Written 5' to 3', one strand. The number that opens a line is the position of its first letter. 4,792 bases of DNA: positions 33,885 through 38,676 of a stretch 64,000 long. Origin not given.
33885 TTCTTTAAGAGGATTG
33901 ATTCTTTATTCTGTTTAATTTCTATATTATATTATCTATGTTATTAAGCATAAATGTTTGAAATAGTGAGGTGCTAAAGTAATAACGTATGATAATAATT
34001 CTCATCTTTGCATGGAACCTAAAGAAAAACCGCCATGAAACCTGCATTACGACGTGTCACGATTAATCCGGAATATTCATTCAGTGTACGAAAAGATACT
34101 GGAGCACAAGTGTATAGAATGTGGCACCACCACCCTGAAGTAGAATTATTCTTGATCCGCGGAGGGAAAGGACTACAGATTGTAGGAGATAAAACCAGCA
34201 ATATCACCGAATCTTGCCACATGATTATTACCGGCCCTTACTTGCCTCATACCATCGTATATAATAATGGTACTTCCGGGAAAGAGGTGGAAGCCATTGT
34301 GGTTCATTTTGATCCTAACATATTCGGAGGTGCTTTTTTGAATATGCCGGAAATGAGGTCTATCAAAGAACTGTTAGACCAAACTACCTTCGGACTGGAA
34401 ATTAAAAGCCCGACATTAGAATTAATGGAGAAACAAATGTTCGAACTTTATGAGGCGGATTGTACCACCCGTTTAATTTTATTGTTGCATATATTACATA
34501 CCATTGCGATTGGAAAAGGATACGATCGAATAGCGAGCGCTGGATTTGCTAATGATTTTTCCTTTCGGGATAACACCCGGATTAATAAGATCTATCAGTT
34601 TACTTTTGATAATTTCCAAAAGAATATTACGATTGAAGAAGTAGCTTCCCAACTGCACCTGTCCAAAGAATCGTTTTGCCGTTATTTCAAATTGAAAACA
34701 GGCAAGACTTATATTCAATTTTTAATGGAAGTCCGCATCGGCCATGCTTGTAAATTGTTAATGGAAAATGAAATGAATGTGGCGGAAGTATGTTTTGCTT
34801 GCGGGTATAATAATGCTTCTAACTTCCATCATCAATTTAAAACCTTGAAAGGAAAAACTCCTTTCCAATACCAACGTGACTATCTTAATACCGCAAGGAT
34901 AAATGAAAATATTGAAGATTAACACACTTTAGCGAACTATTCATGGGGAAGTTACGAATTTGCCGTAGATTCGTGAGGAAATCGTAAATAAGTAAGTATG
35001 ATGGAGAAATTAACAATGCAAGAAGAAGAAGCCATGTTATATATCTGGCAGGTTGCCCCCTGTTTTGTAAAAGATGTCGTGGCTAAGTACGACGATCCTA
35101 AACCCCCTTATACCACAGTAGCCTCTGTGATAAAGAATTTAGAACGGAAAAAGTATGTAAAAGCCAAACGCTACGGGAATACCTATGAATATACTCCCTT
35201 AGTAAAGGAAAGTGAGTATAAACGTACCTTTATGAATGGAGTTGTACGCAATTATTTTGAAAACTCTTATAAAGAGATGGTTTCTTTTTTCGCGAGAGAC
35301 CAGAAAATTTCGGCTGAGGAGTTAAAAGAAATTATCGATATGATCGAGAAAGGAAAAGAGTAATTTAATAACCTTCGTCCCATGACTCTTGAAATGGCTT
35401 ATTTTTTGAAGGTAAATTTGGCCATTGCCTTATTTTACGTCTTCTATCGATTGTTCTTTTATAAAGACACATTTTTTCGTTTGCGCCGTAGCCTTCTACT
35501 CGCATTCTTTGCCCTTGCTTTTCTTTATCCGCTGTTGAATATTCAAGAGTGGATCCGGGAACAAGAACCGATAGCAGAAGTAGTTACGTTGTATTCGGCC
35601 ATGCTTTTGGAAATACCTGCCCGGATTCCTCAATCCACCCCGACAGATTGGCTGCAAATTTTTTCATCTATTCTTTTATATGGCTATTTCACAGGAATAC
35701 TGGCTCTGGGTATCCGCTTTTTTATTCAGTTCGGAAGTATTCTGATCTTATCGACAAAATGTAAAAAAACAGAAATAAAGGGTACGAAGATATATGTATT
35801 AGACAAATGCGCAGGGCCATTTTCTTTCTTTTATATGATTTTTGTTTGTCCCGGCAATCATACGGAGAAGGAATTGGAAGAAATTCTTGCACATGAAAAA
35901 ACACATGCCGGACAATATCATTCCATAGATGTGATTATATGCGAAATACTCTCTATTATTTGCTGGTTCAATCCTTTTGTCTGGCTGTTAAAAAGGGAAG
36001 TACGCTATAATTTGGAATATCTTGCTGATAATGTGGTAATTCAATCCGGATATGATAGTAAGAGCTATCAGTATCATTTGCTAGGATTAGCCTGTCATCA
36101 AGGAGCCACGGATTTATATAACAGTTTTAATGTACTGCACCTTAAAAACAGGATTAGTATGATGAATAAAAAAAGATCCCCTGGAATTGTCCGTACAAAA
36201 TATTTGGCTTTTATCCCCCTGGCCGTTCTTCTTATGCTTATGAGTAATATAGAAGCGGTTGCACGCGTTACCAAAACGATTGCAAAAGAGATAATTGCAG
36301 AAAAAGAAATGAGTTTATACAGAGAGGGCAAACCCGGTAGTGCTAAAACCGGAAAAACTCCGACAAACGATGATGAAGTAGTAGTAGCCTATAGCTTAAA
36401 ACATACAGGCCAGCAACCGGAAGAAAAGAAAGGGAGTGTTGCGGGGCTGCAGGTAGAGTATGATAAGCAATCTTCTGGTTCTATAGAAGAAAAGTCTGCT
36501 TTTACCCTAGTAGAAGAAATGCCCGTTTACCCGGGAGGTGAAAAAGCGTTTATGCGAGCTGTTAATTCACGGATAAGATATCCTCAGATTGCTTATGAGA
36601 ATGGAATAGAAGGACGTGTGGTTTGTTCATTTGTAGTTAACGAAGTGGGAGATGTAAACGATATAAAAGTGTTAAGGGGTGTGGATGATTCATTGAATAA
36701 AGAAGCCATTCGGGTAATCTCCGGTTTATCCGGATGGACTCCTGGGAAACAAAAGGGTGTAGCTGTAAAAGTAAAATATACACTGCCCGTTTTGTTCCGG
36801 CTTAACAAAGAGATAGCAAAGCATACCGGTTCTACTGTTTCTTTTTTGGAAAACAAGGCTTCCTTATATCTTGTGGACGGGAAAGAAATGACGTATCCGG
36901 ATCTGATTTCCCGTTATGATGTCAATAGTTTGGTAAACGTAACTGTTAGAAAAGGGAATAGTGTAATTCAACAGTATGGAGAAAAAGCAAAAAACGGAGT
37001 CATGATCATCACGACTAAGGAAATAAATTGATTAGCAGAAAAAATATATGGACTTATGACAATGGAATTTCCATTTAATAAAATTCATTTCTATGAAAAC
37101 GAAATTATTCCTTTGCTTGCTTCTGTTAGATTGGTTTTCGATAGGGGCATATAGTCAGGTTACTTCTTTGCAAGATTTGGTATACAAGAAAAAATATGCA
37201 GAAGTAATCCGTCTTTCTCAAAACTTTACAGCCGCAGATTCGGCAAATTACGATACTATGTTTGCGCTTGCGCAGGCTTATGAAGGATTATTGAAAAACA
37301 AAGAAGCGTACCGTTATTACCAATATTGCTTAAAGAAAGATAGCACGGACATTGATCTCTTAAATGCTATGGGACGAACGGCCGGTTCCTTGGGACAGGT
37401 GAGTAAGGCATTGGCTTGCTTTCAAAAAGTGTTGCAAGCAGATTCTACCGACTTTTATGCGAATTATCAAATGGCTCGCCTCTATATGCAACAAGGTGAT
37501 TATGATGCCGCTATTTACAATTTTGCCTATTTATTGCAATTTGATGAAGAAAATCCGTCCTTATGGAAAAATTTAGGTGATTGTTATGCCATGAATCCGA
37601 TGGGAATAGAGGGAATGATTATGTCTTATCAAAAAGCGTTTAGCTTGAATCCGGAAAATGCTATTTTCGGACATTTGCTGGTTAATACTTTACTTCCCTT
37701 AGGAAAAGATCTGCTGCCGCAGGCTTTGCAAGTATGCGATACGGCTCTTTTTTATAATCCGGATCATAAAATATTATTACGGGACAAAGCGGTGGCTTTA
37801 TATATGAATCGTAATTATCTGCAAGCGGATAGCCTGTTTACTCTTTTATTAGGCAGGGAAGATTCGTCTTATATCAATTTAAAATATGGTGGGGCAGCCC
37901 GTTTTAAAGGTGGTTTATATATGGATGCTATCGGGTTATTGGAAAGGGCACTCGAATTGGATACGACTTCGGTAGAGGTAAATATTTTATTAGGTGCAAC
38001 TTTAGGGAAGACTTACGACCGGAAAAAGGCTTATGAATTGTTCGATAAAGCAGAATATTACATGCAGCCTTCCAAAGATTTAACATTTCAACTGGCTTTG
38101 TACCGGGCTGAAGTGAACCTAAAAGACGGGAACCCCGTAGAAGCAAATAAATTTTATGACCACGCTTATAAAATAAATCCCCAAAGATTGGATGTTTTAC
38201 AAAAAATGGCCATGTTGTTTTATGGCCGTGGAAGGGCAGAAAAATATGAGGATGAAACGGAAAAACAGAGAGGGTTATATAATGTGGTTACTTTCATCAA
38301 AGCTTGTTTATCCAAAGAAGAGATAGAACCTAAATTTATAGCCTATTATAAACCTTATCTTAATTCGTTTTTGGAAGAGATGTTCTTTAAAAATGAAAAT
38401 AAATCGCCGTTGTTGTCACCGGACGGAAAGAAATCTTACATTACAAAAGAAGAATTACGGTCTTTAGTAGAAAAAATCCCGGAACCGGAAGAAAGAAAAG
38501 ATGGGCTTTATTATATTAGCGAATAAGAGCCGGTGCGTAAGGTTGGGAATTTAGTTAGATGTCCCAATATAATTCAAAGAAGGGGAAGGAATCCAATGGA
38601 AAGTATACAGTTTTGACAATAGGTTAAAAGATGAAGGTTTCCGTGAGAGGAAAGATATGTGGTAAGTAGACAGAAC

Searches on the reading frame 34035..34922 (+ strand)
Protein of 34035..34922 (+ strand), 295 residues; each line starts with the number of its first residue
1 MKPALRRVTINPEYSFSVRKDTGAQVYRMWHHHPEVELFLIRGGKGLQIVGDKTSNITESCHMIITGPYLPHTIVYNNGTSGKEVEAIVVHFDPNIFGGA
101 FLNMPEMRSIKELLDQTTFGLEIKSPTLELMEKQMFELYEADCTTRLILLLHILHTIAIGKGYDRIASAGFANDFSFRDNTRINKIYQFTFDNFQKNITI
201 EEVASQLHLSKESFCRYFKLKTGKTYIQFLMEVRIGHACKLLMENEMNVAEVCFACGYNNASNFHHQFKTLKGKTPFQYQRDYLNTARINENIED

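Call 71: search_protein_families(library=pfam, proteins=[window:34035-34922:+], max_evalue=0.00001)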
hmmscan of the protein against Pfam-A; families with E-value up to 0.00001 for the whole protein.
window:34035-34922:+ (295 aa): 2 families
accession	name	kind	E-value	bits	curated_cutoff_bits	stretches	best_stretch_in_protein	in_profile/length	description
PF12833.13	HTH_18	-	3.8e-21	75.6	33.6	1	204-281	2-79/80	Helix-turn-helix domain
PF00165.29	HTH_AraC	-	1.8e-17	63.4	26.6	2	192-230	3-41/42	Bacterial regulatory helix-turn-helix proteins, AraC family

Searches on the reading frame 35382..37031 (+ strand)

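Call 69: search_protein_families(library=pfam, proteins=[window:35382-37031:+], max_evalue=0.00001)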
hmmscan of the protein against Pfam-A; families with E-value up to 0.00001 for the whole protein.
window:35382-37031:+ (549 aa): 2 families
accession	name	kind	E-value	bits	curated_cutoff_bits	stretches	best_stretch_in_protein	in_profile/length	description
PF03544.19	TonB_C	-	2.4e-17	63.6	24.6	1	398-474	3-79/79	Gram-negative bacterial TonB protein C-terminal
PF05569.17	Peptidase_M56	-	9e-13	48.5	31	1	160-260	188-295/296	BlaR1 peptidase M56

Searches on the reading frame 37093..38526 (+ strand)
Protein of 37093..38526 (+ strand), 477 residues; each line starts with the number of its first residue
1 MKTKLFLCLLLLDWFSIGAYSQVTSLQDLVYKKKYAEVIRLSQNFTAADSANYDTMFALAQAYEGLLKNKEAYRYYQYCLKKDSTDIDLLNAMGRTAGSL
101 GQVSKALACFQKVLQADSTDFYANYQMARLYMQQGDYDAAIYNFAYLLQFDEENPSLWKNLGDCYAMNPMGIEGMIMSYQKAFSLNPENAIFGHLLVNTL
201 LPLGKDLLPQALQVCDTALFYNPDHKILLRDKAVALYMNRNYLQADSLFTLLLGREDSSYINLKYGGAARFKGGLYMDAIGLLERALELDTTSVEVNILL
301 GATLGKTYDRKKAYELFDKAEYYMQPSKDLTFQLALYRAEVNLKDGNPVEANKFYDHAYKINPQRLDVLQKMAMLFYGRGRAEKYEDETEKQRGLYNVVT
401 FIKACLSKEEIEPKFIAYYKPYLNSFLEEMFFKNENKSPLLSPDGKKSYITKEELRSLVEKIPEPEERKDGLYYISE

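Call 69: search_protein_families(library=pfam, proteins=[window:37093-38526:+], max_evalue=0.00001)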
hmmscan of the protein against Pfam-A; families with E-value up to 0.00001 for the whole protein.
window:37093-38526:+ (477 aa): 12 families
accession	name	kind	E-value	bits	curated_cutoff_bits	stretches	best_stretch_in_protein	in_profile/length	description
PF14559.12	TPR_19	-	1.3e-19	70.7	25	1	101-141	5-45/68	Tetratricopeptide repeat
PF07719.23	TPR_2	-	1.8e-16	59.3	27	0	122-154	2-34/34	Tetratricopeptide repeat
PF13414.12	TPR_11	-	1.3e-15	57.2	26.8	0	129-167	2-40/42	TPR repeat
PF13431.12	TPR_17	-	2.5e-15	55.8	24.4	0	109-141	1-33/34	Tetratricopeptide repeat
PF13428.12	TPR_14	-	6.6e-14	51.5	23.5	0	125-163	5-43/44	Tetratricopeptide repeat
PF13432.12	TPR_16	-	1e-12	48.6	32.7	0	92-152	2-62/65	Tetratricopeptide repeat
PF00515.34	TPR_1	-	1.1e-10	41.2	27.8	0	88-119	2-33/34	Tetratricopeptide repeat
PF13371.12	TPR_9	-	1.3e-09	38.3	35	0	102-154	10-62/73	Tetratricopeptide repeat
PF23914.1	TPR_CcmH_CycH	-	2.3e-08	34.5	42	0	101-152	101-152/158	Cytochrome c-type biogenesis protein H TPR domain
PF13181.12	TPR_8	-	3.3e-08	33.5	25.7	0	88-119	2-33/34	Tetratricopeptide repeat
PF13176.12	TPR_7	-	5.3e-07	29.7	27.9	0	126-141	4-19/36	Tetratricopeptide repeat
PF13424.12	TPR_12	-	1.3e-06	28.9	30.1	0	124-144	6-26/77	Tetratricopeptide repeat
